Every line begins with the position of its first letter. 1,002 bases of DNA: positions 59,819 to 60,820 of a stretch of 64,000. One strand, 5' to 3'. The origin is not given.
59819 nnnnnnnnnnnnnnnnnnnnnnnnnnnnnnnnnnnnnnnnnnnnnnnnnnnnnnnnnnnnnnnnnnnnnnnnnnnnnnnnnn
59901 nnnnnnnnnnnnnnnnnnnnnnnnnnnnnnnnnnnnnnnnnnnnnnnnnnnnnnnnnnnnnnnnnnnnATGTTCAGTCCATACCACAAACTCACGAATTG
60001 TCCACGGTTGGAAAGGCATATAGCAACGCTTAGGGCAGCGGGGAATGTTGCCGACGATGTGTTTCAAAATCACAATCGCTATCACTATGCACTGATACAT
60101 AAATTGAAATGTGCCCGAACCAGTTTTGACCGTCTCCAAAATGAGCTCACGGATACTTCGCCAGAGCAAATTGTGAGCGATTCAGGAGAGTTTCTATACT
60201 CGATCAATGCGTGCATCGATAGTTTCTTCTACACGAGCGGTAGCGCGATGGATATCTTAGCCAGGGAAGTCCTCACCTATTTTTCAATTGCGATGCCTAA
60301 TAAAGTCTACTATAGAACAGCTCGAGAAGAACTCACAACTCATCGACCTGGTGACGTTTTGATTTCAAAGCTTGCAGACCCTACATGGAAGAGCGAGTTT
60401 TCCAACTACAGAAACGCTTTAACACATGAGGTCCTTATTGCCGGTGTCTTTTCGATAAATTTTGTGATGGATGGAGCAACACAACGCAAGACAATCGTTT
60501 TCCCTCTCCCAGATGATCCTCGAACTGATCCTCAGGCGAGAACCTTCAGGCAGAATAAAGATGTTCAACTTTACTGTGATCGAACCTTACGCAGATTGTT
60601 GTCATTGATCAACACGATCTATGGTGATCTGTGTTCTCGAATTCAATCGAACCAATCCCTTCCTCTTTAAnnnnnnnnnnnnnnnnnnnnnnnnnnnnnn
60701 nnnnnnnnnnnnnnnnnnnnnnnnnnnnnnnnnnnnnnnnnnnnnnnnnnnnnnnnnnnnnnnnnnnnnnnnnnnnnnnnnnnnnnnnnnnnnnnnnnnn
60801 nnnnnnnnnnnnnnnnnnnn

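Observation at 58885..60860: AT-rich two-gene islet inserted beside tRNA-Leu: candidate undescribed defence/toxin module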

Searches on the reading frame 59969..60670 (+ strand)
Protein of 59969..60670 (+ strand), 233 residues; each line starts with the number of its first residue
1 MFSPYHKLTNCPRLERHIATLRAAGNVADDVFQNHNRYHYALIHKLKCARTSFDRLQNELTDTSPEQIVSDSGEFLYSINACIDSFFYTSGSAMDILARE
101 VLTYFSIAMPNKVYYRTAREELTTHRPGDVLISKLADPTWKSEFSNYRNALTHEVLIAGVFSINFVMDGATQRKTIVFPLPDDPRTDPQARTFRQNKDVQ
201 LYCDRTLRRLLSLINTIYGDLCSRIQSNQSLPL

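Call 6: search_protein_families(library=pfam, proteins=[window:59969-60670:+], max_evalue=1)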
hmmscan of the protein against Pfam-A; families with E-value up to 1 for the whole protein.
window:59969-60670:+ (233 aa): 1 family
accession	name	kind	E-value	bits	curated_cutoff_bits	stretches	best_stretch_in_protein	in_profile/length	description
PF17927.7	Ins134_P3_kin_N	-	0.1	13.4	21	1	127-151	44-68/80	Inositol 1,3,4-trisphosphate 5/6-kinase pre-ATP-grasp domain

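Call 7: search_protein_families(library=padloc, proteins=[window:59969-60670:+], max_evalue=1)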
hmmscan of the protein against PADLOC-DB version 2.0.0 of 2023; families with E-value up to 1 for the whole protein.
window:59969-60670:+ (233 aa): 0 families

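Call 8: search_protein_families(library=ncbifam, proteins=[window:59969-60670:+], max_evalue=1)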
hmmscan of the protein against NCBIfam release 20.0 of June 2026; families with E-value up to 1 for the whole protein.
window:59969-60670:+ (233 aa): 0 families

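Call 9: search_protein_families(library=phrogs, proteins=[window:59969-60670:+], max_evalue=1)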
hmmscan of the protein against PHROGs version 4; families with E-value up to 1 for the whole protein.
window:59969-60670:+ (233 aa): 0 families

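Call 10: find_homologous_proteins(query=window:59969-60667:+, max_evalue=0.01)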
Query window:59969-60667:+ (233 aa): 143 proteins with E <= 0.01 among 833 candidates; the best 120 are listed.
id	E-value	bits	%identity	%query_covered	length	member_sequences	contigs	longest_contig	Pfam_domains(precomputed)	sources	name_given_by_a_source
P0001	1.9e-154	530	100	100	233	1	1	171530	-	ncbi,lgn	ncbi:MAG: hypothetical protein ABFD69_17015 [Candidatus Sumerlaeia bacterium]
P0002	1.5e-98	347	66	100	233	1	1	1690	-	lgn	-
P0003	3.4e-91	323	61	100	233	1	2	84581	-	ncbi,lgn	-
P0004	6.9e-91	322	58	100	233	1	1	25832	-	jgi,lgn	-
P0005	4.0e-89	316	61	100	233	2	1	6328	-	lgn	-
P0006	7.0e-88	312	58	100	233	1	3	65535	-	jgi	jgi:hypothetical protein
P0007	7.6e-88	312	61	100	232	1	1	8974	-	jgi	-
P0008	1.1e-86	308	58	100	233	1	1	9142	-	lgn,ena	-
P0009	2.6e-85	303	56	100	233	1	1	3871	-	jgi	jgi:hypothetical protein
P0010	1.6e-80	288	54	100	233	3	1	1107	-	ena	-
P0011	1.7e-80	288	53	100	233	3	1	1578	-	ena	-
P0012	2.3e-80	287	55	100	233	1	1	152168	-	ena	-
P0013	5.1e-80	286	53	100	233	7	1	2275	-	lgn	-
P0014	5.6e-80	286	54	100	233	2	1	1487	-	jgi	-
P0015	7.5e-80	286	54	100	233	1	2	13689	-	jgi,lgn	-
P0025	2.0e-76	274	52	100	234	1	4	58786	-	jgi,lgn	jgi:hypothetical protein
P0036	9.5e-75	269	53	100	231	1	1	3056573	-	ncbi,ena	-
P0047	1.9e-72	261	53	100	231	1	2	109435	-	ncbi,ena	-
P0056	2.4e-70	255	51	100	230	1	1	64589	-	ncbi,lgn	-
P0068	1.9e-68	248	50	100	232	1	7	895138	-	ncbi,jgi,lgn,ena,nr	ncbi:MAG TPA: hypothetical protein P5531_03000 [Bacteroidales bacterium]|nr:hypothetical protein [Ba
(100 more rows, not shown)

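Call 18: find_encoding_contigs(protein=P0003, flank=6000, max_places=2)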
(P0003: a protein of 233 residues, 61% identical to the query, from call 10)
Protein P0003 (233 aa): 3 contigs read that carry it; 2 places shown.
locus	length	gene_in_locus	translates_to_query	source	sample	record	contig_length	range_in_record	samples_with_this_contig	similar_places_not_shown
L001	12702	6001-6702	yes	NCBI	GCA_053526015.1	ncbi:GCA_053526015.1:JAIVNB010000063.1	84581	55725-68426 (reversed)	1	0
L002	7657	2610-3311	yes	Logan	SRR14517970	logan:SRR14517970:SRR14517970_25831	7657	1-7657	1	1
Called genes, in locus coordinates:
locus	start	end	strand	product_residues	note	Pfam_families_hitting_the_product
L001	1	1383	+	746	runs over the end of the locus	PF02463:SMC_N (weak), PF11398:DUF2813 (faint), PF13175:AAA_15, PF13476:AAA_23, PF13304:AAA_21 (faint), PF20469:OLD-like_TOPRIM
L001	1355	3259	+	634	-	PF13086:AAA_11 (faint), PF00580:UvrD-helicase, PF13245:AAA_19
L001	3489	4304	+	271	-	PF13391:HNH_2 (weak)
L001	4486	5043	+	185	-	-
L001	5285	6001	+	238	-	PF22091:DUF6941 (weak)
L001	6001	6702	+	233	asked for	-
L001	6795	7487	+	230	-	-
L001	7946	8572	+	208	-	-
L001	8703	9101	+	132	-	-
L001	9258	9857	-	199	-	-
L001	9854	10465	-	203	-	PF07022:Phage_CI_repr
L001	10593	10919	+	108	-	-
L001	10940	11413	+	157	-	-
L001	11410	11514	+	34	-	-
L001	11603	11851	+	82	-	-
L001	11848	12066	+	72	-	-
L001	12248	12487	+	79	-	-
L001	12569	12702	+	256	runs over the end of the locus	PF27269:YonG_N (faint)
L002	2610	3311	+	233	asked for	-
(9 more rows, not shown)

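Call 19: find_encoding_contigs(protein=P0036, flank=6000, max_places=2)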
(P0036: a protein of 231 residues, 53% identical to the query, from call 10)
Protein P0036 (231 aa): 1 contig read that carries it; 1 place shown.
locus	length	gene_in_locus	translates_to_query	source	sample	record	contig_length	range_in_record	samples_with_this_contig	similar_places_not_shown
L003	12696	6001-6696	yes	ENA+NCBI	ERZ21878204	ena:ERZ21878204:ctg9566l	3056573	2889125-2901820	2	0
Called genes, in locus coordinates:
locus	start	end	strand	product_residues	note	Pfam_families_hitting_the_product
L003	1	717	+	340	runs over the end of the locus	-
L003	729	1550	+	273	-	-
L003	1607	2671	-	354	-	PF00520:Ion_trans, PF07885:Ion_trans_2, PF02254:TrkA_N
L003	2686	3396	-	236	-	PF00149:Metallophos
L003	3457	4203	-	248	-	PF00300:His_Phos_1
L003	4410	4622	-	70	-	-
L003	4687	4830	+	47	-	-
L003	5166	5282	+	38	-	-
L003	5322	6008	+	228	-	-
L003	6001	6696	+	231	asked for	-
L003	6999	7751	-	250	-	PF00072:Response_reg, PF04397:LytTR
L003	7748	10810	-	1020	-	PF08450:SGL (faint), PF07494:Reg_prop (faint), PF24684:Vgb_lyase (faint), PF07495:Y_Y_Y, PF06580:His_kinase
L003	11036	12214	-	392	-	PF14516:AAA_35 (weak), PF01637:ATPase_2, PF13173:AAA_14 (faint)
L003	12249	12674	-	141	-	PF00694:Aconitase_C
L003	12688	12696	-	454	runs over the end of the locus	PF00330:Aconitase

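Call 20: find_encoding_contigs(protein=P0068, flank=6000, max_places=3)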
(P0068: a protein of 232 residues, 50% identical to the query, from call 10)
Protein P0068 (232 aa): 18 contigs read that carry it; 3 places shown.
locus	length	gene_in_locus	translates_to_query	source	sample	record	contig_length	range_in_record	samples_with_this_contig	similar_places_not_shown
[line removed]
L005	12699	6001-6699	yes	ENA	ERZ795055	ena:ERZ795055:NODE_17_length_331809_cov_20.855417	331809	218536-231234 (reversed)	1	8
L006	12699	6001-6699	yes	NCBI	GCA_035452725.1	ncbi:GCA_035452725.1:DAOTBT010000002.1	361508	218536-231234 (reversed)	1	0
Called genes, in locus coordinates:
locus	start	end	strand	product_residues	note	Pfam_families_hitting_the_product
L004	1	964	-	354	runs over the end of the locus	PF14294:DUF4372, PF01609:DDE_Tnp_1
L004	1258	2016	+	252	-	PF18135:Type_ISP_C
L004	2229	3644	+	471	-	PF02518:HATPase_c, PF14501:HATPase_c_5 (weak)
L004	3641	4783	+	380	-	PF00072:Response_reg (weak)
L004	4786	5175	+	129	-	-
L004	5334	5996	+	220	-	-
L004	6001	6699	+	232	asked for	-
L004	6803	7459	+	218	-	PF00574:CLP_protease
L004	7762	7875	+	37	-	-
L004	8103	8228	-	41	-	-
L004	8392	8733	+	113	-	-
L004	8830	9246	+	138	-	PF10502:Peptidase_S26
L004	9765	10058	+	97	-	-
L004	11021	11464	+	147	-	PF00583:Acetyltransf_1, PF13673:Acetyltransf_10 (weak), PF13508:Acetyltransf_7, PF08445:FR47 (weak)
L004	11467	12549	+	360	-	PF01168:Ala_racemase_N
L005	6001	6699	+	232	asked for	-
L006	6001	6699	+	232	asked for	-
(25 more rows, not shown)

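Call 21: find_encoding_contigs(protein=P0012, flank=6000, max_places=1)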
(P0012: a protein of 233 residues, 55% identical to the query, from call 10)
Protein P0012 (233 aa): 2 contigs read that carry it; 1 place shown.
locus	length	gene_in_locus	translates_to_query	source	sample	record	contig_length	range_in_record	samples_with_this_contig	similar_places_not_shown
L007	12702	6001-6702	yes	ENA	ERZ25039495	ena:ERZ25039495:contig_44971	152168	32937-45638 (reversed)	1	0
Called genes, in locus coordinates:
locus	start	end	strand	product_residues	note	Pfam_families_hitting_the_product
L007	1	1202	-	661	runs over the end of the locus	PF13472:Lipase_GDSL_2, PF22352:K319L-like_PKD, PF02010:REJ, PF18911:PKD_4 (weak), PF22352:K319L-like_PKD, PF02010:REJ (weak), PF18911:PKD_4 (weak), PF22352:K319L-like_PKD, +2 more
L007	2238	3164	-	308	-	-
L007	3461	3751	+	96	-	-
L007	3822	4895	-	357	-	PF24624:Int_N (faint), PF00589:Phage_integrase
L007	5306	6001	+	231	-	-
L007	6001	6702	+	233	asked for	-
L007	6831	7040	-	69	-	-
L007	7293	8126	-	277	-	-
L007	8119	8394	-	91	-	-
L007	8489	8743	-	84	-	-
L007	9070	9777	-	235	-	-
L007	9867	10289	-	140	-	-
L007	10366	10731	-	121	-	-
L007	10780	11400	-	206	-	-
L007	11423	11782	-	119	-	-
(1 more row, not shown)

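Call 22: find_encoding_contigs(protein=P0047, flank=6000, max_places=1)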
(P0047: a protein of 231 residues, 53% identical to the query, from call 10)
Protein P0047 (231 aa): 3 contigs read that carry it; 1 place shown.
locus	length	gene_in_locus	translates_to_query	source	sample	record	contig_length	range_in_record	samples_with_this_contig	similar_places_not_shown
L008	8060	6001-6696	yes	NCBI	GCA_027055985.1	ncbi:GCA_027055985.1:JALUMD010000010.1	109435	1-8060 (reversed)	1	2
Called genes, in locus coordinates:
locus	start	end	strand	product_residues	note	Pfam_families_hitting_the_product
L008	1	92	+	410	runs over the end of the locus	-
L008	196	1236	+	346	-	PF01297:ZnuA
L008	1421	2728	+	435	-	PF00950:ABC-3, PF01032:FecCD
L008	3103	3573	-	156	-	PF01878:EVE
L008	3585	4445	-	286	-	PF02129:Peptidase_S15 (faint), PF01738:DLH (weak), PF20434:BD-FAE, PF00326:Peptidase_S9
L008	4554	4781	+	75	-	-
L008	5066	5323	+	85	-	-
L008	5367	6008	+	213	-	PF22091:DUF6941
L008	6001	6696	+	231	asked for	-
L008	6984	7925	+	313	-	-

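Call 23: find_encoding_contigs(protein=P0056, flank=6000, max_places=1)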
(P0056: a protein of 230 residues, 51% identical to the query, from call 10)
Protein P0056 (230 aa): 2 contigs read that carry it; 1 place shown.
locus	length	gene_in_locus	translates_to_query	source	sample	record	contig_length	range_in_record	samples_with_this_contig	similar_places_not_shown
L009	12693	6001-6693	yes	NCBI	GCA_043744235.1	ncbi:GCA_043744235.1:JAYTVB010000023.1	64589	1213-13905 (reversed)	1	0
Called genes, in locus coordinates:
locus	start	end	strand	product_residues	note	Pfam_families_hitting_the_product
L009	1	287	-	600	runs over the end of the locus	PF02771:Acyl-CoA_dh_N (weak), PF02770:Acyl-CoA_dh_M, PF00441:Acyl-CoA_dh_1, PF22924:ACOX_C_alpha1 (weak), PF12806:Acyl-CoA_dh_C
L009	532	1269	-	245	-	PF00106:adh_short, PF08659:KR, PF13561:adh_short_C2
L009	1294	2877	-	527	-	PF08240:ADH_N, PF00107:ADH_zinc_N, PF13602:ADH_zinc_N_2, PF01575:MaoC_dehydratas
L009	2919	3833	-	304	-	PF00520:Ion_trans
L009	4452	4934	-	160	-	-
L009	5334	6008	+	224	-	-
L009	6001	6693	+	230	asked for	-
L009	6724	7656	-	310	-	PF01972:SDH_protease, PF25145:NfeD1b_N (weak)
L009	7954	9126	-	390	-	PF01420:Methylase_S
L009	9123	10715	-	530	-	PF12161:HsdM_N, PF02384:N6_Mtase, PF01170:UPF0020, PF07669:Eco57I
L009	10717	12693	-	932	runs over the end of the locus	PF04313:HSDR_N (weak), PF00270:DEAD, PF04851:ResIII, PF18766:SWI2_SNF2, PF08463:EcoEI_R_C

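Call 24: find_encoding_contigs(protein=P0025, flank=6000, max_places=1)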
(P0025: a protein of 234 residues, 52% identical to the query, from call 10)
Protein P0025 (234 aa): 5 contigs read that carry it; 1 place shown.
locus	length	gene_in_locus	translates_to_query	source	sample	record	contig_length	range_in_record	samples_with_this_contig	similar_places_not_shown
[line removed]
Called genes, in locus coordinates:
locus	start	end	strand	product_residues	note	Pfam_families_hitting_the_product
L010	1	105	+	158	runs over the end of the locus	-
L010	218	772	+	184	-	-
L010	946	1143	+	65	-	-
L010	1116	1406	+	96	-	-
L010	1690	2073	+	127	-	PF01527:HTH_Tnp_1, PF13518:HTH_28 (weak)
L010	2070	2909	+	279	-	PF13276:HTH_21, PF00665:rve, PF13683:rve_3, PF13333:rve_2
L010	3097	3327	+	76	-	-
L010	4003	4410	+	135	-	-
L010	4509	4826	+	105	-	PF04014:MazE_antitoxin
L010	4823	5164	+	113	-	PF02452:PemK_toxin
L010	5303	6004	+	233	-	-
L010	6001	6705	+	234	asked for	-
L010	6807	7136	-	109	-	PF18480:DUF5615 (weak)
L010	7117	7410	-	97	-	PF04255:DUF433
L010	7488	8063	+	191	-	-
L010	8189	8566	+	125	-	PF13424:TPR_12 (faint), PF00515:TPR_1 (faint), PF13181:TPR_8 (faint), PF13374:TPR_10 (faint)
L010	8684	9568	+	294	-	-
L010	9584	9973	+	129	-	-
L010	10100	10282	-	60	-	-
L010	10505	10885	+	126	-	-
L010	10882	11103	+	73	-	-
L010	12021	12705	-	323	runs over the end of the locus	PF13384:HTH_23 (weak), PF13936:HTH_38, PF13565:HTH_32, PF00665:rve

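Call 25: predict_structure(alignment_id=A1)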
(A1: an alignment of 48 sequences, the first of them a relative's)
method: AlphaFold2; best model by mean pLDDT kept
length: 233 residues; sequences in the alignment: 48
mean_pLDDT: 96.0   pTM: 0.91
mean pLDDT of the five models: 96.0, 95.5, 95.2, 94.7, 93.8
residues with pLDDT >= 90: 224; 70-90: 9; 50-70: 0; < 50: 0
segments of 3 or more residues with pLDDT < 50: none
pLDDT, mean of each block of 10 residues (from residue 1): 95 98 98 98 98 98 94 95 97 98 97 97 96 96 96 86 94 95 93 95 98 98 97 97
secondary structure, 60 per line:
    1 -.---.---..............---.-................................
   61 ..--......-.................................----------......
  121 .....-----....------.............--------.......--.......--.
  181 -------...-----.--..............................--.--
elements in order: H10-23 H29-62 H65-70 H72-104 H115-125 H131-134 H141-153 E162-168 E171-177 H199-228

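Call 29: search_solved_structures(query=A1, max_evalue=10, show_alignments=2)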
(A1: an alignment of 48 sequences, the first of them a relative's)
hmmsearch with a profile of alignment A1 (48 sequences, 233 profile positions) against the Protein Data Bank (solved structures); distinct sequences matched with E-value up to 10: 0.

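Call 31: search_protein_representatives(alignment_id=A1)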
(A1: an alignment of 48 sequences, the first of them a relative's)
Query: 48 sequences, 233 profile positions. Proteins with E-value up to 0.001 (for the whole library): 212; up to 1e-10: 85; up to 1e-30: 40. The best 150 are listed.
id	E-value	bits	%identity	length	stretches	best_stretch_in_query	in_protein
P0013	2.3e-99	347.9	-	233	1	1-233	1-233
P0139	2.6e-87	308.5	-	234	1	2-233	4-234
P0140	2.7e-87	308.4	-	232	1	1-233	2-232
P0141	3.8e-83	294.9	-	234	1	1-233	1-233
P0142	8.1e-83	293.8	-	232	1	1-233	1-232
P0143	2.5e-81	288.9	-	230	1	1-233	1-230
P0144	2.6e-81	288.8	-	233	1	1-233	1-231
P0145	6.1e-79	281.1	-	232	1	1-233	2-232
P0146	4.0e-78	278.4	-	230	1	1-233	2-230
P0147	1.6e-77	276.5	-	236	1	2-233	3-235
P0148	5.4e-77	274.7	-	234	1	1-233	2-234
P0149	1.2e-76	273.6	-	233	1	1-233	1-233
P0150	2.1e-75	269.5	-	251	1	1-233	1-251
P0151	4.2e-75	268.5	-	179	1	57-233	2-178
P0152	6.8e-75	267.8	-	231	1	2-233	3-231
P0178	4.8e-26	108.0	-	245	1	27-232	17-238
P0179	3.8e-25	105.1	-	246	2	58-233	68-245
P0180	6.7e-25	104.2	-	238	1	9-233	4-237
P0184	2.3e-22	95.9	-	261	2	54-233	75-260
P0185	3.4e-21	92.1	-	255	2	70-233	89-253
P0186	2.3e-20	89.4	-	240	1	11-228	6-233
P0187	4.9e-20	88.3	-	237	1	28-229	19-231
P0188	1.3e-19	86.9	-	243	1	22-233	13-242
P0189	4.4e-19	85.2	-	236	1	30-233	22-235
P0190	4.6e-19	85.1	-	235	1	34-233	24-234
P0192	4.6e-18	81.8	-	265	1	59-233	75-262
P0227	2.2e-10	56.7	-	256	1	40-222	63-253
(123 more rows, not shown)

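Call 36: search_protein_families(library=pfam, alignment_id=A3, max_evalue=0.01)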
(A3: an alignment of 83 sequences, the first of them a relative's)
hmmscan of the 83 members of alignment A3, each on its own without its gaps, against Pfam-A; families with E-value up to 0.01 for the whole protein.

A. member 1, P0001 (233 aa): 0 families

B. families by the number of members that match (of 83 scanned): 6 families
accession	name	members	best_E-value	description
PF18730.6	HEPN_Cthe2314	51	7.1e-13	Cthe_2314-like HEPN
PF18733.6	HEPN_LA2681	4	1.3e-05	LA2681-like HEPN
PF11950.13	DUF3467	1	3.7e-20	Protein of unknown function (DUF3467)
PF04297.20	UPF0122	1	0.0033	Putative helix-turn-helix protein, YlxM / p13 like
PF22837.1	M_Eco57I_C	1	0.0037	Type II methyltransferase M.Eco57I, C-terminal domain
PF02086.21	MethyltransfD12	1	0.0038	D12 class N6 adenine-specific DNA methyltransferase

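Call 38: search_protein_families(library=pfam, proteins=[P0178, P0179, P0180, P0184, P0185, P0186, P0187, P0188, P0189, P0190], max_evalue=0.01)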
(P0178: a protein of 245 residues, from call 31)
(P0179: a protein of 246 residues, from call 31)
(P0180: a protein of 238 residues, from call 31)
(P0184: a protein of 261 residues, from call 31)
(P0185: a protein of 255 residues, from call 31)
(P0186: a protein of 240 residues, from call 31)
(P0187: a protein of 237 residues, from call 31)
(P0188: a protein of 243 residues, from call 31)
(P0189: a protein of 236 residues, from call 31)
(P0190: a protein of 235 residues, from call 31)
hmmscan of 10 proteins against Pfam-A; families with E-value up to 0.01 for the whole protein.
P0178 (245 aa): 0 families

P0179 (246 aa): 0 families

P0180 (238 aa): 0 families

P0184 (261 aa): 1 family
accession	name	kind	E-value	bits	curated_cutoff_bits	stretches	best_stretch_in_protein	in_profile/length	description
PF18730.6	HEPN_Cthe2314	-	4e-06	27.4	27.1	1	90-180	36-124/174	Cthe_2314-like HEPN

P0185 (255 aa): 1 family
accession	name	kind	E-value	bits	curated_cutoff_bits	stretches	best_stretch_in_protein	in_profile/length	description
PF18730.6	HEPN_Cthe2314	-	4.1e-08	33.9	27.1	1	91-187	37-132/174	Cthe_2314-like HEPN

P0186 (240 aa): 1 family
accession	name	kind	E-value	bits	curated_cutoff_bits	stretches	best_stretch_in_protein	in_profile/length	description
PF18730.6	HEPN_Cthe2314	-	0.0011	19.4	27.1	1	33-173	12-132/174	Cthe_2314-like HEPN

P0187 (237 aa): 1 family
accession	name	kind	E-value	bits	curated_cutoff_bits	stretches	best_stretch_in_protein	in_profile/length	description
PF18730.6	HEPN_Cthe2314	-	0.0027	18.2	27.1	1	32-160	11-124/174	Cthe_2314-like HEPN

P0188 (243 aa): 1 family
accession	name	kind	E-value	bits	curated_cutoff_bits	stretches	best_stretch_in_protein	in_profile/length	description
PF18730.6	HEPN_Cthe2314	-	0.0042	17.6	27.1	1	31-223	10-171/174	Cthe_2314-like HEPN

P0189 (236 aa): 0 families

P0190 (235 aa): 1 family
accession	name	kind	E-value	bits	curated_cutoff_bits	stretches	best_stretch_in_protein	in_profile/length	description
PF18730.6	HEPN_Cthe2314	-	2.2e-07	31.5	27.1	1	22-158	7-124/174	Cthe_2314-like HEPN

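Call 42: fold_search(model_id=the predicted structure, library=pdb)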
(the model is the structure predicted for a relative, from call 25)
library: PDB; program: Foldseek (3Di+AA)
matches with E <= 10: 358; with E <= 0.001: 0
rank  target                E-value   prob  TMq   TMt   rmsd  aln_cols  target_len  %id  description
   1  7bxo_F                5.3e-02  0.99  0.36  0.55   5.8       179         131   12  Crystal structure of the toxin-antitoxin with AMP-PNP (released 2020-09-30)
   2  8ieb_B                1.5e-01  0.63  0.30  0.26  11.2       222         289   10  Cryo-EM structure of GPR156 of GPR156-miniGo-scFv16 complex (local refine) (released 2024-02-14)
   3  6m6w_H                1.8e-01  0.95  0.28  0.44   6.4       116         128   13  Crystal structure the toxin-antitoxin MntA-HpeT mutant-Y104A (released 2020-09-30)
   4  6m6u_D                1.9e-01  0.92  0.27  0.43   6.8       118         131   14  Crystal structure the toxin-antitoxin MntA-HpeT mutant-D39ED41E (released 2020-09-30)
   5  7bxo_D                2.1e-01  0.93  0.33  0.52   6.7       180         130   10  Crystal structure of the toxin-antitoxin with AMP-PNP (released 2020-09-30)
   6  6m6w_B                2.2e-01  0.91  0.34  0.51   6.5       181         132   10  Crystal structure the toxin-antitoxin MntA-HpeT mutant-Y104A (released 2020-09-30)
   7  6m6u_G                2.5e-01  0.90  0.33  0.50   6.5       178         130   10  Crystal structure the toxin-antitoxin MntA-HpeT mutant-D39ED41E (released 2020-09-30)
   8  7bxo_H                3.2e-01  0.90  0.35  0.54   6.2       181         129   10  Crystal structure of the toxin-antitoxin with AMP-PNP (released 2020-09-30)
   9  6m6w_G                3.7e-01  0.87  0.28  0.44   6.3       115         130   13  Crystal structure the toxin-antitoxin MntA-HpeT mutant-Y104A (released 2020-09-30)
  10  8iei_B                3.9e-01  0.57  0.34  0.29  10.4       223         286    9  Cryo-EM structure of GPR156A/B of G-protein free GPR156 (local refine) (released 2024-02-14)
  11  7q83_B                4.3e-01  0.21  0.17  0.25  18.9       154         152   12  Crystal structure of S. cerevisiae Sso2 in complex with the pleckstrin homology domain of Sec3 (released 2022-08-31)
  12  5m4y_E                4.9e-01  0.23  0.20  0.24  18.4       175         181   11  Crystal structure of the Sec3/Sso2 complex at 2.20 angstrom resolution (released 2017-02-08)
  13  8itl_R                5.7e-01  0.44  0.32  0.27  10.7       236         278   11  Cryo-EM structure of GIPR splice variant 1 (SV1) in complex with Gs protein (released 2023-10-18)
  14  4k1p_A                6.0e-01  0.12  0.21  0.16  25.4       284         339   10  Structure of the NheA component of the Nhe toxin from Bacillus cereus (released 2013-09-18)
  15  5m4y_A                6.3e-01  0.10  0.16  0.20  18.6       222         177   11  Crystal structure of the Sec3/Sso2 complex at 2.20 angstrom resolution (released 2017-02-08)
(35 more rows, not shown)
